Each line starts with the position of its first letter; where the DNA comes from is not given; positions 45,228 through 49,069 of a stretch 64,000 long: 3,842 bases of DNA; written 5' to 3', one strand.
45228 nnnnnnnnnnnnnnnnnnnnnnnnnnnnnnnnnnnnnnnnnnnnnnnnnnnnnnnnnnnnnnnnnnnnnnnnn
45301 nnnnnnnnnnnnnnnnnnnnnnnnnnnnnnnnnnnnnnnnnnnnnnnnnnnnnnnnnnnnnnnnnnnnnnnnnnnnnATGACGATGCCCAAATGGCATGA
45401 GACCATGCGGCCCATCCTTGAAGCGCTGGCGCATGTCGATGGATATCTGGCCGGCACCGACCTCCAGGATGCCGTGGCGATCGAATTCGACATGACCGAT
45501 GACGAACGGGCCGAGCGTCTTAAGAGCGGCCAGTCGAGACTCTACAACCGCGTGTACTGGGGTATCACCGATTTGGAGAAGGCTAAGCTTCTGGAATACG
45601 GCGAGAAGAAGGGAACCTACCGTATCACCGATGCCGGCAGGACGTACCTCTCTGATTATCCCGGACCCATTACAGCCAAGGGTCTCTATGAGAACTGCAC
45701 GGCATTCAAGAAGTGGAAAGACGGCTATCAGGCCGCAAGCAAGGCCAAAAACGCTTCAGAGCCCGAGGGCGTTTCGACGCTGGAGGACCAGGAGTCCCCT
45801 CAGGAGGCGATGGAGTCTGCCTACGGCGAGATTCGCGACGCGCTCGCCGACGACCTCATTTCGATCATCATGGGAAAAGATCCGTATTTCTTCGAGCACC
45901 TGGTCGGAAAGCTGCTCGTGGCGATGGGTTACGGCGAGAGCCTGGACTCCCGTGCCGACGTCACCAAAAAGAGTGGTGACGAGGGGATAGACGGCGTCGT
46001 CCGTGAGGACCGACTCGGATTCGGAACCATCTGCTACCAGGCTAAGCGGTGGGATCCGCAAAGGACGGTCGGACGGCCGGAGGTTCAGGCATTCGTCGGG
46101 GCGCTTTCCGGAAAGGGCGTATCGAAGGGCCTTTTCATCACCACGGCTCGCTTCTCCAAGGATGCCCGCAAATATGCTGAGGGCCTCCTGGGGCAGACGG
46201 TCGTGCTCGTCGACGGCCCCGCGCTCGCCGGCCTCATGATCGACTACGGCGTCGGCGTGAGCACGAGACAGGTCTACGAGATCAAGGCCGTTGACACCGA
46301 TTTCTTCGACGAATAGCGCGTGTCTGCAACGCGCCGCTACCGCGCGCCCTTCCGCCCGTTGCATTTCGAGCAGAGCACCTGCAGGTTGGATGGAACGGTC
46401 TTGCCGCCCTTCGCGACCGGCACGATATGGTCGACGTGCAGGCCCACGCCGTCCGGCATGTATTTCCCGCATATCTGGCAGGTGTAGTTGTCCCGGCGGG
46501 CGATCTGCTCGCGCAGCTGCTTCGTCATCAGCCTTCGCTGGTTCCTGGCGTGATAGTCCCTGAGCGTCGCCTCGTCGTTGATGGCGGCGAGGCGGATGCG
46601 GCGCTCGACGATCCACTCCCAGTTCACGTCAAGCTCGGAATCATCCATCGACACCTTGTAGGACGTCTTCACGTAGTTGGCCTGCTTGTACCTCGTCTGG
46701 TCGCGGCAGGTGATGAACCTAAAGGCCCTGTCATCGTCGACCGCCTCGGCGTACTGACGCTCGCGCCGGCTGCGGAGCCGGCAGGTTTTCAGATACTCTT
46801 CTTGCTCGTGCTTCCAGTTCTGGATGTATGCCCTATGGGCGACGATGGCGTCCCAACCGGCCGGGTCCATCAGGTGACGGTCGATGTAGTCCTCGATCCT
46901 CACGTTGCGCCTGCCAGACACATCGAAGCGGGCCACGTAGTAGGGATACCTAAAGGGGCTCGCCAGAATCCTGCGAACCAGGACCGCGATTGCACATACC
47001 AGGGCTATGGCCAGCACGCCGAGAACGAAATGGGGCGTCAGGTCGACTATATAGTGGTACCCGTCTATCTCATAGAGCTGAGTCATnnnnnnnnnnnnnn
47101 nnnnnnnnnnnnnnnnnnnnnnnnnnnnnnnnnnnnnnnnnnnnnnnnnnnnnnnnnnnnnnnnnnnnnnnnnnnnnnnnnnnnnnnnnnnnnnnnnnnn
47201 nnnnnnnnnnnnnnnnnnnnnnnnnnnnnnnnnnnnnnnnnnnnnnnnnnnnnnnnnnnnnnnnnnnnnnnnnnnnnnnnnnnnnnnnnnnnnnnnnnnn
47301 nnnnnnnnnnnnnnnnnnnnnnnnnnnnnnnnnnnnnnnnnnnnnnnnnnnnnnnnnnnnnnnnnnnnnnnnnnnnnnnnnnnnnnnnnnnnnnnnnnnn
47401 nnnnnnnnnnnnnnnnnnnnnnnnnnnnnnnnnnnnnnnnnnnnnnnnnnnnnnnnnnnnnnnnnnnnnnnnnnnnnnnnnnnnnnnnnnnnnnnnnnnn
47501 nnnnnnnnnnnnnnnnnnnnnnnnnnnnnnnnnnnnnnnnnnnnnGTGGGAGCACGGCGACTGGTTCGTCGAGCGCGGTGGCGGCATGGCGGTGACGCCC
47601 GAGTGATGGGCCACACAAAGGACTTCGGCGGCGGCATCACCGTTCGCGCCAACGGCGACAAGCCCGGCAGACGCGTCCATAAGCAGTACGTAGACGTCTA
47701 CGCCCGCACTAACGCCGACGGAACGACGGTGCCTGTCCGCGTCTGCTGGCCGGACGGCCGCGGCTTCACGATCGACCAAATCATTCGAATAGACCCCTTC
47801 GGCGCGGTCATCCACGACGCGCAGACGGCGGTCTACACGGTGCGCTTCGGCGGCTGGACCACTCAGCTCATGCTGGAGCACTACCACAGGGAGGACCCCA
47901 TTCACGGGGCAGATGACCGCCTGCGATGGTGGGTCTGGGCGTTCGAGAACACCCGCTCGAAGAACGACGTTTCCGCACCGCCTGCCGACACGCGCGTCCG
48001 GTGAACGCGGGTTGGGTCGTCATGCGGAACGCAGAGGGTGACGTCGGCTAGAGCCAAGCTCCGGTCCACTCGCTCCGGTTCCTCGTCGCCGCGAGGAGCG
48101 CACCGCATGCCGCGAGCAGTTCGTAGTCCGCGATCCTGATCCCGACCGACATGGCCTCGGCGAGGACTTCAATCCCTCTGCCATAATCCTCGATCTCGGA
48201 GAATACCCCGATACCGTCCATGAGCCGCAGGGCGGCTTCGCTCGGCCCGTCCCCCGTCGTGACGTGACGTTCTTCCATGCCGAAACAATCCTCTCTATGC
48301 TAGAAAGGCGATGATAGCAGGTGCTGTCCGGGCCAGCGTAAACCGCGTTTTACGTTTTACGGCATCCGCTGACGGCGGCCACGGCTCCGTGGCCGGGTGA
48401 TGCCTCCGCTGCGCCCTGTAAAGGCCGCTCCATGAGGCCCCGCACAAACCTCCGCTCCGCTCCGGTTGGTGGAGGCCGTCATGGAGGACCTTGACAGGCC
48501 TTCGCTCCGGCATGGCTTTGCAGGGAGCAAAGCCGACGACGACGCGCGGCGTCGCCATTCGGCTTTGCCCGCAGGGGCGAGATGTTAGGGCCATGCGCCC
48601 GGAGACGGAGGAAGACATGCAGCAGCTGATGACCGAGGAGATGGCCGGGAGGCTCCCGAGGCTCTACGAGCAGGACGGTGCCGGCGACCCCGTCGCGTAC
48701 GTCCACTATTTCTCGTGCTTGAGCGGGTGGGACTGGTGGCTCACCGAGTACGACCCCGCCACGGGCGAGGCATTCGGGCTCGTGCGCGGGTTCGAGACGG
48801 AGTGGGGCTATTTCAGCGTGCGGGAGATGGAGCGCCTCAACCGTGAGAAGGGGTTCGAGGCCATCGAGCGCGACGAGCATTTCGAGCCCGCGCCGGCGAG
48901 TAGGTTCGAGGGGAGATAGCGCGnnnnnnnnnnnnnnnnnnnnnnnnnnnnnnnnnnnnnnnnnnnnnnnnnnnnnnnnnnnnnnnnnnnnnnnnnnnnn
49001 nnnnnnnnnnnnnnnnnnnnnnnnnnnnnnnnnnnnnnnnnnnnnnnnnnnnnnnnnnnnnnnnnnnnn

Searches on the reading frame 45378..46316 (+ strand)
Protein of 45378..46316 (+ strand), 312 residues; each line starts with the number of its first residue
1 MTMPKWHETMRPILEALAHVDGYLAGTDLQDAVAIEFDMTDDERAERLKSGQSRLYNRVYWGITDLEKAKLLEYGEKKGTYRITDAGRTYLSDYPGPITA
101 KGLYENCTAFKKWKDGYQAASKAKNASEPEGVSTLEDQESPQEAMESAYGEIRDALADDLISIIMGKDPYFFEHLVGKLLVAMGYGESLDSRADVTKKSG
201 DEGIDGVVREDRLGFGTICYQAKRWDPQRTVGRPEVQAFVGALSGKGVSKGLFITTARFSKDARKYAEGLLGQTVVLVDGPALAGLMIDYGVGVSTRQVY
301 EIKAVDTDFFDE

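Call 8: search_protein_families(library=pfam, proteins=[window:45378-46316:+], max_evalue=0.01)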
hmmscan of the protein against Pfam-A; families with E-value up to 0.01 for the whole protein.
window:45378-46316:+ (312 aa): 4 families
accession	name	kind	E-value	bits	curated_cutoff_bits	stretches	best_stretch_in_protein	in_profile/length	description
PF04471.18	Mrr_cat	-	2e-33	115.4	21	1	168-287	5-115/115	Restriction endonuclease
PF14338.12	Mrr_N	-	1.1e-20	74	29.5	1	6-92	1-86/87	Mrr N-terminal domain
PF22722.2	NA-iREase1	-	2.4e-07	31.1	27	1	188-280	11-101/106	NACHT-associated inactive Restriction Endonuclease 1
PF13156.12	Mrr_cat_2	-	2.9e-07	30.9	22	1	196-290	24-117/127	Restriction endonuclease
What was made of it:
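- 45378..46316 (+): Mrr-type Type IV methyl-directed restriction enzyme, cargo. Mrr_N plus Mrr_cat (call 8).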

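Call 15: find_encoding_contigs(protein=window:45378-46316:+, flank=10000, max_places=10)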
Protein window:45378-46316:+ (312 aa): 23 contigs read that carry it; 10 places shown.
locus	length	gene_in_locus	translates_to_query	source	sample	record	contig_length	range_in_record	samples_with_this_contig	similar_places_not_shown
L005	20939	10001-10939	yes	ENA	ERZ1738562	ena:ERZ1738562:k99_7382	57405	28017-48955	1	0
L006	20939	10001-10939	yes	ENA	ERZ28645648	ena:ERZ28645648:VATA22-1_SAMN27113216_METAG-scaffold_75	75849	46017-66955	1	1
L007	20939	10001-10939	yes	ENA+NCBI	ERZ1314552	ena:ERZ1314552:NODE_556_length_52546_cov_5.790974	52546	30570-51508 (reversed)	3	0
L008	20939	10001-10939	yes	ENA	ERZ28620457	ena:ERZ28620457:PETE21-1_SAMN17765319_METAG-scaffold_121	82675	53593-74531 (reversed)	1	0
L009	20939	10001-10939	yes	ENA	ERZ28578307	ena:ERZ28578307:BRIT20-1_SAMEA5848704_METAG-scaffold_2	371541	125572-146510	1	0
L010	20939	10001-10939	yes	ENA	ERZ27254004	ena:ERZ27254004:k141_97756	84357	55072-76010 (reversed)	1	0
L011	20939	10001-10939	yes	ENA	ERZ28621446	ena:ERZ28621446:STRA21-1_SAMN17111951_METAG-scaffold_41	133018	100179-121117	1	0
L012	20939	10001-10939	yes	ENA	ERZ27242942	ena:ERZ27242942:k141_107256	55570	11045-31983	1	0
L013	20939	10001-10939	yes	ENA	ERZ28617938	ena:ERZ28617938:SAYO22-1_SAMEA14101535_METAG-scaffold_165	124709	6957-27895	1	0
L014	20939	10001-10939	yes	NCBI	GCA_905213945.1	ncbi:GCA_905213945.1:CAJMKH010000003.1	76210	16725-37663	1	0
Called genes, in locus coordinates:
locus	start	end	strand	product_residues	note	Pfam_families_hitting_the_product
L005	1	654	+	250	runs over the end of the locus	PF02146:SIR2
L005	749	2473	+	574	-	PF00809:Pterin_bind, PF01288:HPPK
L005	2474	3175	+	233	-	PF16917:BPL_LplA_LipB_2 (faint)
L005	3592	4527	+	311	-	PF00079:Serpin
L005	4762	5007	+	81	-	-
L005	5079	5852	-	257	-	PF03309:Pan_kinase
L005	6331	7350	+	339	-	PF20464:MmeI_N, PF20465:MmeI_hel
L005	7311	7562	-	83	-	-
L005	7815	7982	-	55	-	-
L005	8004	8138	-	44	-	-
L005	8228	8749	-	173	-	-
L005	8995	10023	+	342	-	-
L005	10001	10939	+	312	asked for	PF14338:Mrr_N, PF04471:Mrr_cat, PF22722:NA-iREase1, PF13156:Mrr_cat_2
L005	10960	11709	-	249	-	PF01844:HNH, PF14279:HNH_5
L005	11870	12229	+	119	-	-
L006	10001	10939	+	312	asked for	PF14338:Mrr_N, PF04471:Mrr_cat, PF22722:NA-iREase1, PF13156:Mrr_cat_2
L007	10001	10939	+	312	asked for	PF14338:Mrr_N, PF04471:Mrr_cat, PF22722:NA-iREase1, PF13156:Mrr_cat_2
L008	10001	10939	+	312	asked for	PF14338:Mrr_N, PF04471:Mrr_cat, PF22722:NA-iREase1, PF13156:Mrr_cat_2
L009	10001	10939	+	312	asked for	PF14338:Mrr_N, PF04471:Mrr_cat, PF22722:NA-iREase1, PF13156:Mrr_cat_2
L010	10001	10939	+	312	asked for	PF14338:Mrr_N, PF04471:Mrr_cat, PF22722:NA-iREase1, PF13156:Mrr_cat_2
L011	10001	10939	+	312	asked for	PF14338:Mrr_N, PF04471:Mrr_cat, PF22722:NA-iREase1, PF13156:Mrr_cat_2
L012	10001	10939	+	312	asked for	PF14338:Mrr_N, PF04471:Mrr_cat, PF22722:NA-iREase1, PF13156:Mrr_cat_2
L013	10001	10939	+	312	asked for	PF14338:Mrr_N, PF04471:Mrr_cat, PF22722:NA-iREase1, PF13156:Mrr_cat_2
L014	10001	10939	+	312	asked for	PF14338:Mrr_N, PF04471:Mrr_cat, PF22722:NA-iREase1, PF13156:Mrr_cat_2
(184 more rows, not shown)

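Call 18: search_protein_families(library=padloc, proteins=[window:45378-46316:+], max_evalue=0.01)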
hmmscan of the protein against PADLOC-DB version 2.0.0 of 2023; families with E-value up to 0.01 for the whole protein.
window:45378-46316:+ (312 aa): 7 families
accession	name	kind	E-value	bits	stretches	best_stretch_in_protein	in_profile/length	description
PDLC03657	mREase_IV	-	9.2e-68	226.9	1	1-311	1-315/317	Type IV methyl-directed restriction enzyme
PDLC04796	PDC-S02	-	1.4e-26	91.3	1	130-312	212-381/390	-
PDLC04819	PDC-S02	-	8.7e-20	69.2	1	111-290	146-309/334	-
PDLC04806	PDC-S02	-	7.3e-13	46.5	1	160-289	178-302/324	-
PDLC03663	mREase_IV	-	5.2e-10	36.6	1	164-287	409-523/544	Type IV methyl-directed restriction enzyme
PDLC04815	PDC-S02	-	2.2e-09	35.1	1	124-267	163-299/346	-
PDLC03206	mREase_II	-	0.004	13.7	1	193-283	300-392/434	Type II methyl-directed restriction enzyme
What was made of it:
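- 45378..46316 (+): PADLOC mREase_IV, 227 bits (call 18).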

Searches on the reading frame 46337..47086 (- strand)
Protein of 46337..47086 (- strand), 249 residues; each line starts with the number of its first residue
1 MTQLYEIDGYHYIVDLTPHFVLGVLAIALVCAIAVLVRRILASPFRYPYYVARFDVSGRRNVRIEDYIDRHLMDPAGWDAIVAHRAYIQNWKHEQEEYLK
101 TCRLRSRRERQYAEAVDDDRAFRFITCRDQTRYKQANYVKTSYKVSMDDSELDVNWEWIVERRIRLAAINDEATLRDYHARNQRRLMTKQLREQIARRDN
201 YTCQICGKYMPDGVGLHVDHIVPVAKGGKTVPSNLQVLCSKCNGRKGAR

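Call 18: search_protein_families(library=padloc, proteins=[window:46337-47086:-], max_evalue=0.01)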
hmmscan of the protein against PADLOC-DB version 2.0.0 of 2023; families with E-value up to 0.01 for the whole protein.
window:46337-47086:- (249 aa): 14 families
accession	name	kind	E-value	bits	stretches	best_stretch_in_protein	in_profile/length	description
PDLC03478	REase_II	-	1.4e-10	39.2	1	132-246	44-158/219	Type II restriction enzyme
PDLC00335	PtuB1|PtuB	-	2e-07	28.8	1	187-247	35-99/214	Unknown function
PDLC00325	PtuB1|PtuB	-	1.7e-06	25.8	1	169-248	20-103/213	Unknown function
PDLC00350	PtuB1|PtuB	-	6.2e-06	24.3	1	183-247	32-100/224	Unknown function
PDLC04248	PDC-M01B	-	3.8e-05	21.7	1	178-248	10-80/216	-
PDLC00345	PtuB1|PtuB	-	0.00013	19.6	1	182-248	33-103/223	Unknown function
PDLC03418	REase_II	-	0.00026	18.2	1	185-247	309-370/372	Type II restriction enzyme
PDLC00337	PtuB1|PtuB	-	0.00048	18.1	1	179-247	35-105/216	Unknown function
PDLC00643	ZorE2|ZorE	-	0.00049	17.5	1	190-244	205-259/282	HNH endonuclease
PDLC00323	PtuB1|PtuB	-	0.00059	17.6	1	184-248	18-82/215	Unknown function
PDLC00642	ZorE2|ZorE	-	0.0012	16.4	1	193-243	206-255/283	HNH endonuclease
PDLC03431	REase_II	-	0.0015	16.1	1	209-246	169-206/246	Type II restriction enzyme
PDLC00315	PtuB1|PtuB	-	0.0021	15.9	1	200-248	30-78/227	Unknown function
PDLC03662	mREase_IV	-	0.0027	14.3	1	216-246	504-534/560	Type IV methyl-directed restriction enzyme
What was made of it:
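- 46337..47086 (-): HNH endonuclease (249 aa); the N-terminus is read as a hydrophobic helix. Cargo. Weak REase_II and PtuB hits (call 18).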

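Call 19: search_protein_families(library=ncbifam, proteins=[window:46337-47086:-], max_evalue=0.01)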
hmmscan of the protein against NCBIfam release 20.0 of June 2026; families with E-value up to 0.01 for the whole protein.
window:46337-47086:- (249 aa): 3 families
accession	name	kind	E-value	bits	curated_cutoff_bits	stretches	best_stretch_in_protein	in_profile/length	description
NF040563.1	guided_IscB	equivalog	7.7e-13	48.2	175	1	184-248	176-237/314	RNA-guided endonuclease IscB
NF049971.1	CRISPR_Cas9d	exception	1.4e-05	24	375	1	185-249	530-596/986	type II CRISPR RNA-guided endonuclease Cas9d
NF038221.1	IcmJ_DotN_IVB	equivalog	0.0007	19.2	100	1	164-207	9-49/205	type IVB secretion system protein IcmJDotN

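Call 24: find_encoding_contigs(protein=window:46337-47086:-, flank=10000, max_places=10)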
Protein window:46337-47086:- (249 aa): 21 contigs read that carry it; 10 places shown.
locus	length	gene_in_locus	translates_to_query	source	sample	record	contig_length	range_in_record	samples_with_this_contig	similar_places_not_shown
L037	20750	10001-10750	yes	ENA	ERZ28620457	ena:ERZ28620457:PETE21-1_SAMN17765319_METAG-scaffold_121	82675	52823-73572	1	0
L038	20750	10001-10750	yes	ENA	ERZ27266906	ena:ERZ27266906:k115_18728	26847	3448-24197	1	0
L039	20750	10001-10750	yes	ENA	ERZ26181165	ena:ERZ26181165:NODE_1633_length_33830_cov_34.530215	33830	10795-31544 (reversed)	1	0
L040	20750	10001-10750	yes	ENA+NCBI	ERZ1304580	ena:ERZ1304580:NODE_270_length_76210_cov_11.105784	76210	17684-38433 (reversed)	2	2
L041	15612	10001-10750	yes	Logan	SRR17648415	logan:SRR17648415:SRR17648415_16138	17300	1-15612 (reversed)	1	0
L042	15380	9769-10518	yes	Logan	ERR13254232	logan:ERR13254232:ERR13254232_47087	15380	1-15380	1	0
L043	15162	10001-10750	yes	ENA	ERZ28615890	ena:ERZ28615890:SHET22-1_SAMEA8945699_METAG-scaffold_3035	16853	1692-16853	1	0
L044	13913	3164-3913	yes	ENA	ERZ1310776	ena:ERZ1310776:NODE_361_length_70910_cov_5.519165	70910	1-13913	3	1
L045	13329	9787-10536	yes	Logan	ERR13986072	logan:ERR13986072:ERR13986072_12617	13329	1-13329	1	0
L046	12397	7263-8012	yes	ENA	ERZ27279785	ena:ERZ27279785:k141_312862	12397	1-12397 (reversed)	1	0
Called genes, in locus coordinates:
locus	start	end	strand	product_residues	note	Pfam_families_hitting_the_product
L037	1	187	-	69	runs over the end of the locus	-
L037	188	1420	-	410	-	-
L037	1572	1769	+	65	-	PF12728:HTH_17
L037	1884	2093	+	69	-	-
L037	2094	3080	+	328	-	PF13481:AAA_25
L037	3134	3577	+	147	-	-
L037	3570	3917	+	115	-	PF21983:NikA-like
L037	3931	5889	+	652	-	PF02534:T4SS-DNA_transf, PF10412:TrwB_AAD_bind (weak), PF12696:TraG-D_C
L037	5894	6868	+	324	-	PF03432:Relaxase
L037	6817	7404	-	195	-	-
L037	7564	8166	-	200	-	-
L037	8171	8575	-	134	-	PF11171:DUF2958 (weak)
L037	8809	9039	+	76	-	-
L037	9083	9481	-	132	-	-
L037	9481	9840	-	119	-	-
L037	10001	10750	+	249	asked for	PF01844:HNH, PF14279:HNH_5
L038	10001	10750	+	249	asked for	PF01844:HNH, PF14279:HNH_5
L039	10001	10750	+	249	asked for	PF01844:HNH, PF14279:HNH_5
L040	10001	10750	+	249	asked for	PF01844:HNH, PF14279:HNH_5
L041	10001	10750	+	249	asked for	PF01844:HNH, PF14279:HNH_5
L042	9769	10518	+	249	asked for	PF01844:HNH, PF14279:HNH_5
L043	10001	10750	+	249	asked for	PF01844:HNH, PF14279:HNH_5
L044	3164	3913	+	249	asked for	PF01844:HNH, PF14279:HNH_5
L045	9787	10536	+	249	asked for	PF01844:HNH, PF14279:HNH_5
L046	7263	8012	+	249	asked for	PF01844:HNH, PF14279:HNH_5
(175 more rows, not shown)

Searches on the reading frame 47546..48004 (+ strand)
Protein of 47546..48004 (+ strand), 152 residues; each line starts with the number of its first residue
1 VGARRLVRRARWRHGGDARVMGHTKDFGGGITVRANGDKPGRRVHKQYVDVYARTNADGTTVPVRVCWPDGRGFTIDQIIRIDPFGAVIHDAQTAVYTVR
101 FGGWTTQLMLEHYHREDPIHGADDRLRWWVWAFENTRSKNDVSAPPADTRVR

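Call 8: search_protein_families(library=pfam, proteins=[window:47546-48004:+], max_evalue=0.01)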
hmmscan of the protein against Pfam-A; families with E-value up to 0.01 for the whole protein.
window:47546-48004:+ (152 aa): 0 families

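Call 18: search_protein_families(library=padloc, proteins=[window:47606-48004:+], max_evalue=0.01)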
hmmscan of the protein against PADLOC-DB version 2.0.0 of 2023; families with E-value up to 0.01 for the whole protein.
window:47606-48004:+ (132 aa): 0 families

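Call 50: search_protein_families(library=phrogs, proteins=[window:47606-48004:+], max_evalue=0.01)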
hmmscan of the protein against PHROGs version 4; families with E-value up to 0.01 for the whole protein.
window:47606-48004:+ (132 aa): 0 families
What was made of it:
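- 47247..48004 (+): Two paralogous small proteins of unknown function (119 and 132 aa) sharing a WPDGR motif. No family hits (calls 8, 18, 50).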

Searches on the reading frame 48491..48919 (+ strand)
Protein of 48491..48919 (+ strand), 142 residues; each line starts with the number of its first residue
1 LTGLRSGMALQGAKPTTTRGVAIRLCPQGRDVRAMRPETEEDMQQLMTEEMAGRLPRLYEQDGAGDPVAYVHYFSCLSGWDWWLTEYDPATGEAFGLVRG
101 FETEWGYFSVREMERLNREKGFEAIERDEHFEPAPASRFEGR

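Call 8: search_protein_families(library=pfam, proteins=[window:48491-48919:+], max_evalue=0.01)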
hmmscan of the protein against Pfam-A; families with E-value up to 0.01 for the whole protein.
window:48491-48919:+ (142 aa): 1 family
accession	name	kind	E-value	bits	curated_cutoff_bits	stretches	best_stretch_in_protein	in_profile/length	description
PF11171.13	DUF2958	-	5e-08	33.7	21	1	60-134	18-94/111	Protein of unknown function (DUF2958)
